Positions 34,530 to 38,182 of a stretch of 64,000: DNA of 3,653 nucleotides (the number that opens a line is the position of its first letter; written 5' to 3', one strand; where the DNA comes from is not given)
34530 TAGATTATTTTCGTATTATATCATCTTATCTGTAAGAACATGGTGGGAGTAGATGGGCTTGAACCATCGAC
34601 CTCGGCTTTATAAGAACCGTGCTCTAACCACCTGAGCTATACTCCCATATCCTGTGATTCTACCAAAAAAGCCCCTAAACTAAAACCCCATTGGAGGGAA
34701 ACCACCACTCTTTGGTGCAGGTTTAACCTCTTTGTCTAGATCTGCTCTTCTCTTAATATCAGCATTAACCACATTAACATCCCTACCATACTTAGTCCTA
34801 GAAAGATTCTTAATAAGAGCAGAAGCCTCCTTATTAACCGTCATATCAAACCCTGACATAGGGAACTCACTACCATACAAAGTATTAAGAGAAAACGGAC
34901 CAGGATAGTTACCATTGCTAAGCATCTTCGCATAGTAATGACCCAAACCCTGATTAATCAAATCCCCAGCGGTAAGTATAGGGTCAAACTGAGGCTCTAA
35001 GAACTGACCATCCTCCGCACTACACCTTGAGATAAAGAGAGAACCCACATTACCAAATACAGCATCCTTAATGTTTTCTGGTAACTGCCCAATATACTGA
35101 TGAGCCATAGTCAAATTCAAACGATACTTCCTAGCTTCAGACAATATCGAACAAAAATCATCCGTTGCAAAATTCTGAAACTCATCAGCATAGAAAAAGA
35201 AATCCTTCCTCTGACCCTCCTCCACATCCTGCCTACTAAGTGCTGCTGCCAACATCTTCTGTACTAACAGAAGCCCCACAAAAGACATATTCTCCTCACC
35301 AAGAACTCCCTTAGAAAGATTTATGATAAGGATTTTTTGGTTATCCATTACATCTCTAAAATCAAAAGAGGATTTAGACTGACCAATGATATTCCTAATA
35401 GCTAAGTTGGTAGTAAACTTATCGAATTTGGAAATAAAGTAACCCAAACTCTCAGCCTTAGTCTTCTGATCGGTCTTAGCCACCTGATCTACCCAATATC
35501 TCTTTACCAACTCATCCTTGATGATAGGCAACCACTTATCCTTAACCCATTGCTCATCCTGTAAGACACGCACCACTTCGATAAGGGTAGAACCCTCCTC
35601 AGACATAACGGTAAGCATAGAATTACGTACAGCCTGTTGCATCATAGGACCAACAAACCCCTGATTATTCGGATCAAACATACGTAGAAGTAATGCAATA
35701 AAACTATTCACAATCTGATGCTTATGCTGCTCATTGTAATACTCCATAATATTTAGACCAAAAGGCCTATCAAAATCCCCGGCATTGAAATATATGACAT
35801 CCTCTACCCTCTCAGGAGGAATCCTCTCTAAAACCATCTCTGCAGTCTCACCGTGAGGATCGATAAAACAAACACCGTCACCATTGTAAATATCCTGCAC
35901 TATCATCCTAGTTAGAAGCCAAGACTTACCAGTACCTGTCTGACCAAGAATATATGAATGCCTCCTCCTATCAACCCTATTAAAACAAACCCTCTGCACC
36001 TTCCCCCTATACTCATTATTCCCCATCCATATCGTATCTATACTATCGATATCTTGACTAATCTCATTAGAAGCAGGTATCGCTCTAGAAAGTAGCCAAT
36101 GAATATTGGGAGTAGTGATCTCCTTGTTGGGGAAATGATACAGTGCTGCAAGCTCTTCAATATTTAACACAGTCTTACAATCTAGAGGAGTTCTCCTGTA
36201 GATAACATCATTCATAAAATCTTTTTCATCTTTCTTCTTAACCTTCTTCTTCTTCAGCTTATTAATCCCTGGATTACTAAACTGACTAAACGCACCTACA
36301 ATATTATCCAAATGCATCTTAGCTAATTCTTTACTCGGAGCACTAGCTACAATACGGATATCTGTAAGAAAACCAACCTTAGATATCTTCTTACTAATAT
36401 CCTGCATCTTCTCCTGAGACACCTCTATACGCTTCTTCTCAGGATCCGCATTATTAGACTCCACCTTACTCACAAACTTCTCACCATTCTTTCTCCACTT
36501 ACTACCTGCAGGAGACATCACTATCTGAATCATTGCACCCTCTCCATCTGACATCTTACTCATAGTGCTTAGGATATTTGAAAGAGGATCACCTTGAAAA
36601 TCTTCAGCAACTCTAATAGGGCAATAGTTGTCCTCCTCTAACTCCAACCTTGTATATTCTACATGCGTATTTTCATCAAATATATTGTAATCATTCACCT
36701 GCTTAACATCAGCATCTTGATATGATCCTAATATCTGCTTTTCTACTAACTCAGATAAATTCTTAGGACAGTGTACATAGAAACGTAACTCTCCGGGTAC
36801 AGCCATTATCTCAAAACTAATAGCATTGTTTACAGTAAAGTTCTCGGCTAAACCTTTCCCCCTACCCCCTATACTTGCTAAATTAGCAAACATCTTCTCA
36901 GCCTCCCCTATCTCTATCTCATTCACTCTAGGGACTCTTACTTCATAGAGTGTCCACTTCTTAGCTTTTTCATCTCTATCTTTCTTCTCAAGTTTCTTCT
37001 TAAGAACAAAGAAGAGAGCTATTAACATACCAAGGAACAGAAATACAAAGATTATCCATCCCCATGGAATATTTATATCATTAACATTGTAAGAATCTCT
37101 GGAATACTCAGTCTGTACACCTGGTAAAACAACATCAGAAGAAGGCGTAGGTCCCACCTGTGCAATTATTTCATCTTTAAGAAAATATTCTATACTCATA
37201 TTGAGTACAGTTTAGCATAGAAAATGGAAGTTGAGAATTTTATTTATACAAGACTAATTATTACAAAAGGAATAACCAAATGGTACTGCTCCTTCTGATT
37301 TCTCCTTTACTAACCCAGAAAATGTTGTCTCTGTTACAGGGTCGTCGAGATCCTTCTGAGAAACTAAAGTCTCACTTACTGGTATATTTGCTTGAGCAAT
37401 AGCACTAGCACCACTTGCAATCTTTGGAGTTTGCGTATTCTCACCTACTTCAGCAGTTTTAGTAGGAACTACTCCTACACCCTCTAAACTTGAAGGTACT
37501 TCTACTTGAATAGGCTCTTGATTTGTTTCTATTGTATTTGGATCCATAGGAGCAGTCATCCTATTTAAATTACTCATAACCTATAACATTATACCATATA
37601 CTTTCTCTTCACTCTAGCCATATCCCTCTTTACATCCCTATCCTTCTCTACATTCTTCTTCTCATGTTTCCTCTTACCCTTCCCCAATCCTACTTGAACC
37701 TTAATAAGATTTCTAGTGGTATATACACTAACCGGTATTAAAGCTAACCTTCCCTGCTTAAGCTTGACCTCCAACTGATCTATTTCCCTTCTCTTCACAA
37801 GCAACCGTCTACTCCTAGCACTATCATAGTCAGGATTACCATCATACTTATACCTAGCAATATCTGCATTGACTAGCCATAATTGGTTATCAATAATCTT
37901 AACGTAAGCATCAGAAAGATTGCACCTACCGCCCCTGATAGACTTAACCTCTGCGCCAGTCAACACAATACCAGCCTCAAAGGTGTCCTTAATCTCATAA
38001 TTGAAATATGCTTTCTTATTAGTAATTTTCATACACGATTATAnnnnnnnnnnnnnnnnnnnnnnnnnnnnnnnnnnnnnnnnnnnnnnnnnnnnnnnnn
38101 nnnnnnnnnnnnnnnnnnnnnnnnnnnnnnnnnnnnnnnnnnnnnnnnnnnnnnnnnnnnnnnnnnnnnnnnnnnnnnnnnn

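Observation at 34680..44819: T4SS-like cluster: five tandem VirB2/TrbC-family pilin paralogs, a SpoIID/LytB cell-wall remodelling protein, membrane proteins and a VirD4/VirB4-family ATPase, with smpB embedded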

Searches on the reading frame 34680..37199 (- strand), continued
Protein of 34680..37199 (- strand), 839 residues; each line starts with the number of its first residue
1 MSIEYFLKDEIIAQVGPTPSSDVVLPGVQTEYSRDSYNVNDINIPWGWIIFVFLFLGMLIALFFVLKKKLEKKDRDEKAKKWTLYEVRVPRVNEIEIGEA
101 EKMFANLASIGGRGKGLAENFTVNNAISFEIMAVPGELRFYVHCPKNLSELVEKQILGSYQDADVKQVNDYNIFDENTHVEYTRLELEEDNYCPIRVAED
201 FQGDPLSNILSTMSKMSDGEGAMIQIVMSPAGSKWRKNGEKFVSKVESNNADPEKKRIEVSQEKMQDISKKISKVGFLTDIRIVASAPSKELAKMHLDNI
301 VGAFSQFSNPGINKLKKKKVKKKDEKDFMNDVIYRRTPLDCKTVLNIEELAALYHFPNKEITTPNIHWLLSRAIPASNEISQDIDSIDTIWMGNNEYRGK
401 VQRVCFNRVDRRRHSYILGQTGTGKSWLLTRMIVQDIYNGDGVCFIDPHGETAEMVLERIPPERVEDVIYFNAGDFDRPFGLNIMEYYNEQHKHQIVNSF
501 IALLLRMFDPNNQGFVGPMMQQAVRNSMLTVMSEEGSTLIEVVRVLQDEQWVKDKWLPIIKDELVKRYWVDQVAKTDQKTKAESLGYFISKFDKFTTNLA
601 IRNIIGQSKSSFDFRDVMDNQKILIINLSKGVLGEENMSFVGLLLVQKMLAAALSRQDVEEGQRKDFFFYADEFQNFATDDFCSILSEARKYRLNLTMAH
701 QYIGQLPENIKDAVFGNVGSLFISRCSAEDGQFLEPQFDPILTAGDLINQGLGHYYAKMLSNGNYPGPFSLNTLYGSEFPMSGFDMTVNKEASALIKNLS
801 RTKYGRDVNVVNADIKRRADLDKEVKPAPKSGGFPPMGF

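Call 95: search_protein_families(library=pfam, proteins=[L169:1290-1631:+, L169:1673-3430:+, L169:3427-4323:+, L169:4326-5528:+, L169:5535-8813:+, L169:8806-9936:+, L169:9926-12949:+, L169:13304-14578:+], max_evalue=0.01)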
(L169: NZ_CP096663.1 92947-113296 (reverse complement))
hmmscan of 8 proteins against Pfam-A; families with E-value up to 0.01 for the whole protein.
L169:1290-1631:+ (113 aa): 1 family
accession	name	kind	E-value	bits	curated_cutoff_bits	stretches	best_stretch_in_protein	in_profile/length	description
PF18895.5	T4SS_pilin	-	7e-10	39.3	26.6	1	28-90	5-66/71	Type IV secretion system pilin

L169:1673-3430:+ (585 aa): 0 families

L169:3427-4323:+ (298 aa): 0 families

L169:4326-5528:+ (400 aa): 0 families

L169:5535-8813:+ (1092 aa): 2 families
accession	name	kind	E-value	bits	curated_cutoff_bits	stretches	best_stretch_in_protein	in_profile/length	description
PF12696.13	TraG-D_C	-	1.4e-05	25.4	22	1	866-955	4-95/126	TraM recognition site of TraD and TraG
PF13401.12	AAA_22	-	0.0032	18.2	27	0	848-903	70-123/130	AAA domain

L169:8806-9936:+ (376 aa): 0 families

L169:9926-12949:+ (1007 aa): 4 families
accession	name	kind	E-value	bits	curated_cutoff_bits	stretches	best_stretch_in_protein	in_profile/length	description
PF12696.13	TraG-D_C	-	7e-06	26.4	22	1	366-445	3-85/126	TraM recognition site of TraD and TraG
PF02534.20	T4SS-DNA_transf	-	1.4e-05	24.6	20.1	1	294-447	235-390/468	Type IV secretory system Conjugative DNA transfer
PF10412.15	TrwB_AAD_bind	-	0.00028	20.3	20.5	1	107-408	8-288/387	Type IV secretion-system coupling protein DNA-binding domain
PF25199.1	nSTAND_NTPase5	-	0.0025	18.1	34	0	116-165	43-93/145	Novel STAND NTPase 5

L169:13304-14578:+ (424 aa): 1 family
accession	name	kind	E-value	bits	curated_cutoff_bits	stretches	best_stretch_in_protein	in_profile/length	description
PF22763.1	NrS1-1_pol-like_HBD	-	9.1e-32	109.2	27.9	1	244-309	1-64/64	NrS-1 polymerase HBD domain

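Call 99: get_annotated_region(hit=H12, flank=10000)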
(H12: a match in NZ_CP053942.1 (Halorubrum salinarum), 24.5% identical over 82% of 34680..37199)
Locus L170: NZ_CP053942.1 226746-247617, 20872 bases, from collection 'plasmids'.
description: Halorubrum salinarum strain RHB-C plasmid pHAR01, complete sequence
organism: Halorubrum salinarum (NCBI taxid 2739057)
taxonomy: Archaea; Euryarchaeota; Halobacteria; Halobacteriales; Haloferacaceae; Halorubrum; Halorubrum salinarum
host: -; source: soil,single cell,solar salt farm; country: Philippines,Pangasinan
typing (MOB-suite, as given by PLSDB): non-mobilizable
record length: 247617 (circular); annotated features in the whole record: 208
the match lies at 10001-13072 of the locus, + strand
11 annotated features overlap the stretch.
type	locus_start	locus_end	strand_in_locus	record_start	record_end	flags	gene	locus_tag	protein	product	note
CDS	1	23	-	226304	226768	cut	-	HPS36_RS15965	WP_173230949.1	hypothetical protein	-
CDS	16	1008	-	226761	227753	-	-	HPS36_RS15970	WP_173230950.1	oligopeptide/dipeptide ABC transporter ATP-binding protein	GO:0015833 - peptide transport [Evidence IEA]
CDS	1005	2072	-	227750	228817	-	-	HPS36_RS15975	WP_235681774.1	ABC transporter ATP-binding protein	-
CDS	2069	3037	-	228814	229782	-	nikC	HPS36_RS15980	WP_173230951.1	nickel transporter permease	-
CDS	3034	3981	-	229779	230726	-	nikB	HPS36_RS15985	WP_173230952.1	nickel ABC transporter permease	-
CDS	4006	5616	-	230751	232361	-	-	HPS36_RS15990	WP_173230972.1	ABC transporter substrate-binding protein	-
CDS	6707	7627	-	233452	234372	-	-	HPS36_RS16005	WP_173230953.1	hypothetical protein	-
CDS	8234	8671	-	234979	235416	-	-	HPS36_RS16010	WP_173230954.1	hypothetical protein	-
CDS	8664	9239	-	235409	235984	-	-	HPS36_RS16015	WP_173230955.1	hypothetical protein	-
CDS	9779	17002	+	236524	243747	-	-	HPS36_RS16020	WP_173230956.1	type IV secretion system DNA-binding domain-containing protein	-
CDS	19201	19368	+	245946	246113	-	-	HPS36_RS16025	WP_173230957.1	hypothetical protein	-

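Call 100: get_annotated_region(hit=H2, flank=10000)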
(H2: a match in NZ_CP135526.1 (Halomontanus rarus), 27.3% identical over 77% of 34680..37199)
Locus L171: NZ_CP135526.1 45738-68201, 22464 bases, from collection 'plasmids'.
description: Halomontanus rarus strain KZCA124 plasmid unnamed4, complete sequence
organism: Halomontanus rarus (NCBI taxid 3034020)
taxonomy: Archaea; Euryarchaeota; Halobacteria; Halobacteriales; Natrialbaceae; Halomontanus; Halomontanus rarus
host: -; source: Salt lake,Salt lake; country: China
typing (MOB-suite, as given by PLSDB): non-mobilizable
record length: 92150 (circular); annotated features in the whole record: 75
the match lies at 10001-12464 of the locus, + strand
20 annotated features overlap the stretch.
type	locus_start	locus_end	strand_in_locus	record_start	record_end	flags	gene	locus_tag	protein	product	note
CDS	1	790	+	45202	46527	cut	-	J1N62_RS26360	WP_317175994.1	AAA family ATPase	-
CDS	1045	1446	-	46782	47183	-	-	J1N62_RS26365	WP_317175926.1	hypothetical protein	-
CDS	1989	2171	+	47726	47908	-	-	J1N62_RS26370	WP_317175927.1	hypothetical protein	-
CDS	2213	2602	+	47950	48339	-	-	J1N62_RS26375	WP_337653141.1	hypothetical protein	-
CDS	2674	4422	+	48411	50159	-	-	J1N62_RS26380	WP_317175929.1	hypothetical protein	-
CDS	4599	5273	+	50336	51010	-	-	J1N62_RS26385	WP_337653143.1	hypothetical protein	-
CDS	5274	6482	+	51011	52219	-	-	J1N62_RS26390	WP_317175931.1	hypothetical protein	-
CDS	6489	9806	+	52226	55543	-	-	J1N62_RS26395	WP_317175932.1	conjugal transfer protein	-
CDS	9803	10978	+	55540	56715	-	-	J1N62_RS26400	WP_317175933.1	hypothetical protein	-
CDS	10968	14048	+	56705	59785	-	-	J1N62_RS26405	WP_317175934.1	TraM recognition domain-containing protein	-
CDS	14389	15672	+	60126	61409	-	-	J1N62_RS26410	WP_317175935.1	hypothetical protein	-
CDS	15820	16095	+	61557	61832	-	-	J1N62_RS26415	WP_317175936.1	ribbon-helix-helix domain-containing protein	-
CDS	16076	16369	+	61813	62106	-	-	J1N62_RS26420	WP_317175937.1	type II toxin-antitoxin system RelE/ParE family toxin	-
CDS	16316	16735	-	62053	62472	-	-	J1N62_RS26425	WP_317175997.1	hypothetical protein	-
CDS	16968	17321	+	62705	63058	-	-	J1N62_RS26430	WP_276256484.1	HTH domain-containing protein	-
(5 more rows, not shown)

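Call 101: get_annotated_region(hit=H1, flank=10000)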
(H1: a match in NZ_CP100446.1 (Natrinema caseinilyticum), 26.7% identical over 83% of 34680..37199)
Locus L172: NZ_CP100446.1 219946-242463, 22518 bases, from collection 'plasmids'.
description: Natrinema caseinilyticum strain ZJ2 plasmid unnamed1, complete sequence
organism: Natrinema caseinilyticum (NCBI taxid 2961570)
taxonomy: Archaea; Euryarchaeota; Halobacteria; Halobacteriales; Natrialbaceae; Natrinema; Natrinema caseinilyticum
host: -; source: marine sediment,sediment; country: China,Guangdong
typing (MOB-suite, as given by PLSDB): non-mobilizable
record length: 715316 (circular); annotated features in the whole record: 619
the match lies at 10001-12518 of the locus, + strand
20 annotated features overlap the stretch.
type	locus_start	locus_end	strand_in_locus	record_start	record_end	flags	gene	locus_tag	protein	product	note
CDS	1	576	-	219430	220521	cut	-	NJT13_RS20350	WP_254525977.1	tetratricopeptide repeat protein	-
CDS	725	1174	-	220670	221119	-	-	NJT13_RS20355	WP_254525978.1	hypothetical protein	-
CDS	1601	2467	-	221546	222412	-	-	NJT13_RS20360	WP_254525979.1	hypothetical protein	-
CDS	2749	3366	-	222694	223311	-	-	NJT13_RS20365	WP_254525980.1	hypothetical protein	-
CDS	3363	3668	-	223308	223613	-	-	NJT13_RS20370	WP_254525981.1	hypothetical protein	-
CDS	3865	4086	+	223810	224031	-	-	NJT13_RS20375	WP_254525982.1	winged helix-turn-helix transcriptional regulator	-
CDS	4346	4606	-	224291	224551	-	-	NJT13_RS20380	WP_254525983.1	hypothetical protein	-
CDS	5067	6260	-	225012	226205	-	-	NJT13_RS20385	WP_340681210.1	hypothetical protein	-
CDS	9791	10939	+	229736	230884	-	-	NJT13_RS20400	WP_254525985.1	hypothetical protein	-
CDS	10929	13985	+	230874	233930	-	-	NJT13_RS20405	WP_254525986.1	type IV secretory system conjugative DNA transfer family protein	-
CDS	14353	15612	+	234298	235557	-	-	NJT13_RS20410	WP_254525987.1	hypothetical protein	-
CDS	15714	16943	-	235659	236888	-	-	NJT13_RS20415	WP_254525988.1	transposase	-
CDS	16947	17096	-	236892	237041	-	-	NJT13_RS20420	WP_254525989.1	DUF2080 family transposase-associated protein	-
CDS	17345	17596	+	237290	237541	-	-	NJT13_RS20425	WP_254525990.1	hypothetical protein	-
CDS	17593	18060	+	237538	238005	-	-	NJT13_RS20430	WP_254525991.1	nucleic acid-binding protein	-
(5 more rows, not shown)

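Call 102: search_protein_families(library=ncbifam, proteins=[L171:6489-9806:+, L169:5535-8813:+, L171:2213-2602:+, L169:1290-1631:+, L169:8806-9936:+, L169:9926-12949:+], max_evalue=0.01)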
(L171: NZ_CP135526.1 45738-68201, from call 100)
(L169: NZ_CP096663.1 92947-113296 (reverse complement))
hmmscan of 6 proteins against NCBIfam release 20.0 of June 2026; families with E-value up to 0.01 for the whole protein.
L171:6489-9806:+ (1105 aa): 5 families
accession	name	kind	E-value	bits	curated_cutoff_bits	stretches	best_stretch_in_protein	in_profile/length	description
NF045971.1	conju_CD1110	equivalog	7.1e-53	180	325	1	405-985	182-732/752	VirB4-like conjugal transfer ATPase, CD1110 family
NF045975.1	VirB4_plasma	equivalog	5.7e-47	160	590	1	25-1005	14-891/894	Mbov_0397 family ICE element conjugal transfer ATPase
TIGR00929.1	VirB4_CagE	subfamily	7.8e-20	70.7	643.1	1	426-970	234-726/792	VirB4 family type IV secretion/conjugal transfer ATPase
TIGR02746.1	TraC-F-type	equivalog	4e-19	68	567.05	1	422-1021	208-783/800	type IV secretion system protein TraC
NF042935.1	SCO6880_fam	subfamily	4.4e-08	32.5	60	1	415-578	312-476/477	SCO6880 family protein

L169:5535-8813:+ (1092 aa): 7 families
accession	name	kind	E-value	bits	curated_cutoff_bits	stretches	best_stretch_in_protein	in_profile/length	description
NF045971.1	conju_CD1110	equivalog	8.7e-53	179.7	325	1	382-967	178-732/752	VirB4-like conjugal transfer ATPase, CD1110 family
NF045975.1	VirB4_plasma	equivalog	4.6e-46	157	590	1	34-988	24-892/894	Mbov_0397 family ICE element conjugal transfer ATPase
TIGR02746.1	TraC-F-type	equivalog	1e-22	79.9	567.05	1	410-1004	215-784/800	type IV secretion system protein TraC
TIGR00929.1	VirB4_CagE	subfamily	8e-18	64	643.1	1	409-952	236-726/792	VirB4 family type IV secretion/conjugal transfer ATPase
NF042935.1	SCO6880_fam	subfamily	9e-05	21.6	60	1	378-559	294-476/477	SCO6880 family protein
NF004388.0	PRK05749.1-4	equivalog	0.0027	16.3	438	1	4-53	283-332/425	lipid IV(A) 3-deoxy-D-manno-octulosonic acid transferase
NF053655.1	CedD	equivalog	0.0061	15.3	600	0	827-943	386-495/527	DNA-translocating ATPase CedD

L171:2213-2602:+ (129 aa): 1 family
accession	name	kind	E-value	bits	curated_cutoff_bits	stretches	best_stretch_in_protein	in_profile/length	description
NF045849.1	ICE_MMCAP2_0565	equivalog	2.3e-07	30.4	40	1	44-111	9-76/80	Mbov_0395 family pilin-like conjugal transfer protein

L169:1290-1631:+ (113 aa): 1 family
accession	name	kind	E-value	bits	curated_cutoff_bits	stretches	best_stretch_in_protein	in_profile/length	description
NF045849.1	ICE_MMCAP2_0565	equivalog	1.8e-06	27.5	40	1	31-95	12-76/80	Mbov_0395 family pilin-like conjugal transfer protein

L169:8806-9936:+ (376 aa): 0 families

L169:9926-12949:+ (1007 aa): 5 families
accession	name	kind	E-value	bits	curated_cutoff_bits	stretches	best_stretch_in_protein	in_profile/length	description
TIGR03743.1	SXT_TraD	subfamily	6.8e-10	38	366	2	313-444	430-570/636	conjugative transfer system coupling protein TraD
NF041447.1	TrbC_conju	equivalog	3.7e-07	29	800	1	84-153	100-168/685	F-type conjugative transfer protein TrbC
NF045973.1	conju_CD1115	equivalog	2.2e-06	26.8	250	1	297-443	226-376/442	VirD4-like conjugal transfer protein, CD1115 family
NF053655.1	CedD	equivalog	1.8e-05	23.6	600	1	108-176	215-282/527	DNA-translocating ATPase CedD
NF041326.1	Bacteroid_MobC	subfamily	0.0092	14.4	900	0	367-439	460-533/655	conjugal transfer protein MobC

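Call 108: find_encoding_contigs(protein=P0001, flank=1000, max_places=2)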
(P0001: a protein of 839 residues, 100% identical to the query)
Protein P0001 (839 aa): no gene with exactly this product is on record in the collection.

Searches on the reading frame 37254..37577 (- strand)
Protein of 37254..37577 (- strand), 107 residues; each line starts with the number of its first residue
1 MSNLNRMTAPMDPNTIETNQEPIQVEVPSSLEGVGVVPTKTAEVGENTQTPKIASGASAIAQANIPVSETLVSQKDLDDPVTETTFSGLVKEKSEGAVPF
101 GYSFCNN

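Call 8: search_protein_families(library=pfam, proteins=[window:37254-37577:-], max_evalue=0.01)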
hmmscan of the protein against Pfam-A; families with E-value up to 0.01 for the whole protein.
window:37254-37577:- (107 aa): 0 families

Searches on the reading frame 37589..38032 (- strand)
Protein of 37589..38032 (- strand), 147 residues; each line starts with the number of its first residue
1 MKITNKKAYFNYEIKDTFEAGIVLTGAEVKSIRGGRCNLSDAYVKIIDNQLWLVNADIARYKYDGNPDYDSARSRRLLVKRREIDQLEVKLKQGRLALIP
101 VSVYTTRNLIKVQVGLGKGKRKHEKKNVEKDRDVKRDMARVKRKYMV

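Call 8: search_protein_families(library=pfam, proteins=[window:37589-38032:-], max_evalue=0.01)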
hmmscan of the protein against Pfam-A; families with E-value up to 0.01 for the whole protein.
window:37589-38032:- (147 aa): 1 family
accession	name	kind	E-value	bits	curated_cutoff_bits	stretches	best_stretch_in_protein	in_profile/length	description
PF01668.23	SmpB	-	3e-48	163.8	27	1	3-143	2-142/143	SmpB protein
